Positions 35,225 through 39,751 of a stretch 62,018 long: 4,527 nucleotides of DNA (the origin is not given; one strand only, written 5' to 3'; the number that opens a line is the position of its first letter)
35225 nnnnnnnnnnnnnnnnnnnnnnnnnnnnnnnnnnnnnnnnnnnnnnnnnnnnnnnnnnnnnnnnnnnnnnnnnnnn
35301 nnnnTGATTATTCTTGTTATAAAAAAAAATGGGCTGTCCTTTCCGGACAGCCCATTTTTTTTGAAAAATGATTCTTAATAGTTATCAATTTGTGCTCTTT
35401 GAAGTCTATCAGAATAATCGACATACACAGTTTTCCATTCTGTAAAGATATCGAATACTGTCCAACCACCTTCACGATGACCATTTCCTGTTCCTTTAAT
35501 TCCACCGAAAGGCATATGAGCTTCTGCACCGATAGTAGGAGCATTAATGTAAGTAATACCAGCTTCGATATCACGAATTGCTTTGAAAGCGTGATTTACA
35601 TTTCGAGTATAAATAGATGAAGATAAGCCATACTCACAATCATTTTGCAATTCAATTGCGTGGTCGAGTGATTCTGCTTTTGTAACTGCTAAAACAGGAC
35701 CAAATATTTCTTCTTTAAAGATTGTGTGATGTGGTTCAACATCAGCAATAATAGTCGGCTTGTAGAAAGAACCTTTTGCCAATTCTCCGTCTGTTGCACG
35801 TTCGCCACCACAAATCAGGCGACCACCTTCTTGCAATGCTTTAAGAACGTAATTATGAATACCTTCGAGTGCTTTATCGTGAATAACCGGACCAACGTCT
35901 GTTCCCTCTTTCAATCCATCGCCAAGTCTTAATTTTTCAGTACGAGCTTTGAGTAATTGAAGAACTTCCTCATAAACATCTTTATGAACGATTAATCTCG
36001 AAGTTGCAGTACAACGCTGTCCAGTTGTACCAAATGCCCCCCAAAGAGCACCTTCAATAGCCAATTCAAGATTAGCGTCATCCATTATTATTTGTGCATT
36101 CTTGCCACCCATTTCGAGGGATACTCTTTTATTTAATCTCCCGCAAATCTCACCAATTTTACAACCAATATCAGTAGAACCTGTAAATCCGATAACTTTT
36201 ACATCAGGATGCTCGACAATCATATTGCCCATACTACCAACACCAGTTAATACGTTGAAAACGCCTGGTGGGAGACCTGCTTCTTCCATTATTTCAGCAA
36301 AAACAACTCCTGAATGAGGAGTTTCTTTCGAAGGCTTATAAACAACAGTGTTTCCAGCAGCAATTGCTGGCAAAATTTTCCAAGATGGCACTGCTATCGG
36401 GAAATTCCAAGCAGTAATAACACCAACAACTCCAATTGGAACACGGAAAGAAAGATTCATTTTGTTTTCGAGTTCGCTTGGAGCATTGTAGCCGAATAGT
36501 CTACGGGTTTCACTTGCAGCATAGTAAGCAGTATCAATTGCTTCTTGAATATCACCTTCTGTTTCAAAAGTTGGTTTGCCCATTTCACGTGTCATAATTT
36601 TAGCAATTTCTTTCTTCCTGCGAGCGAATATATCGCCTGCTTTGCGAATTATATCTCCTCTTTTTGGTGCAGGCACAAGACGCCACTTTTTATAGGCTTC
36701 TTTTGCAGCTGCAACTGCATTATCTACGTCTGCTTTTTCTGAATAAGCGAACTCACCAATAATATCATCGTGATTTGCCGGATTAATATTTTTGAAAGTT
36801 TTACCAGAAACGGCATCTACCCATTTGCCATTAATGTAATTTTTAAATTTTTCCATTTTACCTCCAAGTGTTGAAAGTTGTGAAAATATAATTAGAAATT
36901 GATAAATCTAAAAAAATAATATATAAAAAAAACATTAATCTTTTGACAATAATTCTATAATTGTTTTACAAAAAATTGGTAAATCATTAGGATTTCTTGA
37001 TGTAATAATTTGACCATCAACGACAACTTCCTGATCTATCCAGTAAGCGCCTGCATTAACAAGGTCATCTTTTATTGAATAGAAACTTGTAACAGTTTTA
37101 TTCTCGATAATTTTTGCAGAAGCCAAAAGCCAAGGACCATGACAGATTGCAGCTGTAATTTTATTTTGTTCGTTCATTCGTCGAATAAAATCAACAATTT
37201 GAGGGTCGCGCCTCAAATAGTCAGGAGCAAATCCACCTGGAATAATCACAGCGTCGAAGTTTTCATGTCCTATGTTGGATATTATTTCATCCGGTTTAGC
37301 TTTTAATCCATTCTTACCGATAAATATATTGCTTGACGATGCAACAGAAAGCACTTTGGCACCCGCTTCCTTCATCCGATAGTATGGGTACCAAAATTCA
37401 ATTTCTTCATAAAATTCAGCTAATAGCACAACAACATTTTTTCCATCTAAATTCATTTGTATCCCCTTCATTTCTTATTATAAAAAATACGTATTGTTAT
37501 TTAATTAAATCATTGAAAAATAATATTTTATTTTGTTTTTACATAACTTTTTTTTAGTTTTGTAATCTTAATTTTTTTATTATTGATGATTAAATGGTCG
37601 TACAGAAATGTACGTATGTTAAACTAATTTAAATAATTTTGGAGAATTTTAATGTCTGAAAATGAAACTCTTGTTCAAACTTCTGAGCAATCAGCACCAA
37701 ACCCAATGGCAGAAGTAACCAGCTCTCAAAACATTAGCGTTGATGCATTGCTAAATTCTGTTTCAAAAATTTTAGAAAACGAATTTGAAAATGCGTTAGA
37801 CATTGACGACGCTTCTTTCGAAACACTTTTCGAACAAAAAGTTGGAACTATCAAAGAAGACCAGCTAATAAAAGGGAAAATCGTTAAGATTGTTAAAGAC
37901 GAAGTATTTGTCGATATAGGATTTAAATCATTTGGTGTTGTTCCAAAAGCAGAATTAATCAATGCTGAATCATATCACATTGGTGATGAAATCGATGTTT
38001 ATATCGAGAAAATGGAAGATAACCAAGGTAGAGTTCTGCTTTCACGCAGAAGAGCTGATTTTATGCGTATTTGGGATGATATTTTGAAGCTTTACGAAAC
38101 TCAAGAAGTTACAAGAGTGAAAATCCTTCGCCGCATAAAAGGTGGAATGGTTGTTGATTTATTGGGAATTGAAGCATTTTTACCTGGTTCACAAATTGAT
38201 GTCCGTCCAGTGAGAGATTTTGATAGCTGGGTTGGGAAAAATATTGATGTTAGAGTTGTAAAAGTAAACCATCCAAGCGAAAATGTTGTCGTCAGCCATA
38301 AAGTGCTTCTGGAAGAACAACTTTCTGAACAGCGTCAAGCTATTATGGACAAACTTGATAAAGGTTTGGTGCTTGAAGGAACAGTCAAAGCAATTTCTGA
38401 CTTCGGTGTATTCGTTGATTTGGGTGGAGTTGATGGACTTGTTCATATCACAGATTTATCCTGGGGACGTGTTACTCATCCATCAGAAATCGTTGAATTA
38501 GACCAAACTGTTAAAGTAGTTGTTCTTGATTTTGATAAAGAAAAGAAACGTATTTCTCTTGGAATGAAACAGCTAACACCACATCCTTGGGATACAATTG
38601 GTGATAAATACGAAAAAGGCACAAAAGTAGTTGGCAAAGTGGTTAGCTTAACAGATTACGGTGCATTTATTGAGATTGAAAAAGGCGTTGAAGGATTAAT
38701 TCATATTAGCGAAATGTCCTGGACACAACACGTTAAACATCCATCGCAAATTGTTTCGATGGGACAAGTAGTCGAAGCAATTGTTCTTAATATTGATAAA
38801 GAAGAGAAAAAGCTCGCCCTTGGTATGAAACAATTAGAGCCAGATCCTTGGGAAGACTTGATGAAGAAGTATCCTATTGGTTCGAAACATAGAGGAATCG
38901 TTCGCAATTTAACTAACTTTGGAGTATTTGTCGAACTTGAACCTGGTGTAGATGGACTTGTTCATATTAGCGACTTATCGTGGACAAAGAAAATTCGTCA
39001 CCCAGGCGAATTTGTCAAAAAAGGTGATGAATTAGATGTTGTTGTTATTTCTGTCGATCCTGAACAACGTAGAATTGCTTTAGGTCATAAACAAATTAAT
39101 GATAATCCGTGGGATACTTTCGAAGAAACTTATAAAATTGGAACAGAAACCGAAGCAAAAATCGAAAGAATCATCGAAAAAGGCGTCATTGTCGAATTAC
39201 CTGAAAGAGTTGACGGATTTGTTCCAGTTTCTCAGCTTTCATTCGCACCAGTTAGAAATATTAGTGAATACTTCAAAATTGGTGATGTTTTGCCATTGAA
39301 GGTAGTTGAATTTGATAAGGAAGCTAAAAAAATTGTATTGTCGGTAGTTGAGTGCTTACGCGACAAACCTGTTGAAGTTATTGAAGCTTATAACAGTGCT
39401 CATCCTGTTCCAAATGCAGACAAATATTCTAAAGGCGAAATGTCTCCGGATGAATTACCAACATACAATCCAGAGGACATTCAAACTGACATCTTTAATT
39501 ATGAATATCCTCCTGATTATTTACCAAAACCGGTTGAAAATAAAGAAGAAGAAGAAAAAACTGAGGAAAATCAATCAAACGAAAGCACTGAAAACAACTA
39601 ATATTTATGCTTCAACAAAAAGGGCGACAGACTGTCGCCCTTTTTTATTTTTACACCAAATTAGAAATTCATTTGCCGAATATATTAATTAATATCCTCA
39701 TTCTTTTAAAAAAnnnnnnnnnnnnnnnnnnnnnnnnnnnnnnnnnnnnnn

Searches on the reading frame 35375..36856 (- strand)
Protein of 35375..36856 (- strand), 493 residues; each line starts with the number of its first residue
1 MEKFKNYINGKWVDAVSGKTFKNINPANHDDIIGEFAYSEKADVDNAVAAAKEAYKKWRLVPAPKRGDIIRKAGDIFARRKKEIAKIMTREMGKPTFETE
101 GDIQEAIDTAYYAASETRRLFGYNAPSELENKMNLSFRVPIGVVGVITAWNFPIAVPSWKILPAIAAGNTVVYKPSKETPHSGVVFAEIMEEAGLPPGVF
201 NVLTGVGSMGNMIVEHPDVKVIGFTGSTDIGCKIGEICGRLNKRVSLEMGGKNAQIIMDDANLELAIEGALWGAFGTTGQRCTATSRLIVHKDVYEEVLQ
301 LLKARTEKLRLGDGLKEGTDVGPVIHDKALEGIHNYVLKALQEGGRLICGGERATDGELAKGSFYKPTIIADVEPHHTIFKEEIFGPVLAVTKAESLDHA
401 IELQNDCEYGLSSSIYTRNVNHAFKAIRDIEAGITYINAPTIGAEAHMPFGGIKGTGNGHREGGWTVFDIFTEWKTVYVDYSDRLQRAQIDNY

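Call 72: search_protein_families(library=pfam, proteins=[window:35375-36856:-], max_evalue=0.00001)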
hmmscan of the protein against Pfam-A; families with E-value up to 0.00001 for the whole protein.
window:35375-36856:- (493 aa): 1 family
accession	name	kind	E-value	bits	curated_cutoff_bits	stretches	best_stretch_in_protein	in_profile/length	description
PF00171.27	Aldedh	-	1.4e-171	571.6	23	1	12-477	1-461/461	Aldehyde dehydrogenase family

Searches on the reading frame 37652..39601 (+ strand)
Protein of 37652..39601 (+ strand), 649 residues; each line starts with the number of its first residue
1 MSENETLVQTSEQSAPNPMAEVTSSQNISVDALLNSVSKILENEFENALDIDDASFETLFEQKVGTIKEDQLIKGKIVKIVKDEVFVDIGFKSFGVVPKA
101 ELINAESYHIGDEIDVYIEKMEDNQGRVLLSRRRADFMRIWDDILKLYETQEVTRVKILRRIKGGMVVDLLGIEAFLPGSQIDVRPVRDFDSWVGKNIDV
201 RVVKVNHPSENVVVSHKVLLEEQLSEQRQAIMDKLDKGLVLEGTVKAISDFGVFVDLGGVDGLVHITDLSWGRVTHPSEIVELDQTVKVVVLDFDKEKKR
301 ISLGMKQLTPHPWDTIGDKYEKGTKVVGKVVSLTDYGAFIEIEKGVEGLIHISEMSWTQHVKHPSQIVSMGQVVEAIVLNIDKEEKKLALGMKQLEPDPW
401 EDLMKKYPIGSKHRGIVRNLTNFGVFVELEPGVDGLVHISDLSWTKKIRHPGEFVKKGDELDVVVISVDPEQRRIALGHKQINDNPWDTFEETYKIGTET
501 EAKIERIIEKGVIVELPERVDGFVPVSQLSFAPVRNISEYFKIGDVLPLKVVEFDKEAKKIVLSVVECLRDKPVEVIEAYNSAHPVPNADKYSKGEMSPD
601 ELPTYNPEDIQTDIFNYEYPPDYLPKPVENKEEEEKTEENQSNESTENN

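Call 72: search_protein_families(library=pfam, proteins=[window:37652-39601:+], max_evalue=0.00001)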
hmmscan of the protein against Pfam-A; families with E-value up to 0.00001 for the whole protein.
window:37652-39601:+ (649 aa): 6 families
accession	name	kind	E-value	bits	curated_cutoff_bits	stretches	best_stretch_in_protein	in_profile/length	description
PF00575.29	S1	-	1.5e-89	294.8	22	5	235-306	2-74/74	S1 RNA binding domain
PF23459.1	S1_RRP5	-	2.2e-30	105.5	27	2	410-474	4-67/72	RRP5 S1 domain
PF21710.3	Spt6_S1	-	8.6e-14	52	27.5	0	329-387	23-81/91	Spt6, S1/OB domain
PF13509.12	S1_2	-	1.3e-08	35.3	21.8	0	73-118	5-48/61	S1 domain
PF10246.15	MRP-S35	-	1.4e-06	28.6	25.1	1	68-123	22-76/105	Mitochondrial ribosomal protein MRP-S35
PF17092.11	PCB_OB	-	6.7e-06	27.3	27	0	323-374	32-93/111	Penicillin-binding protein OB-like domain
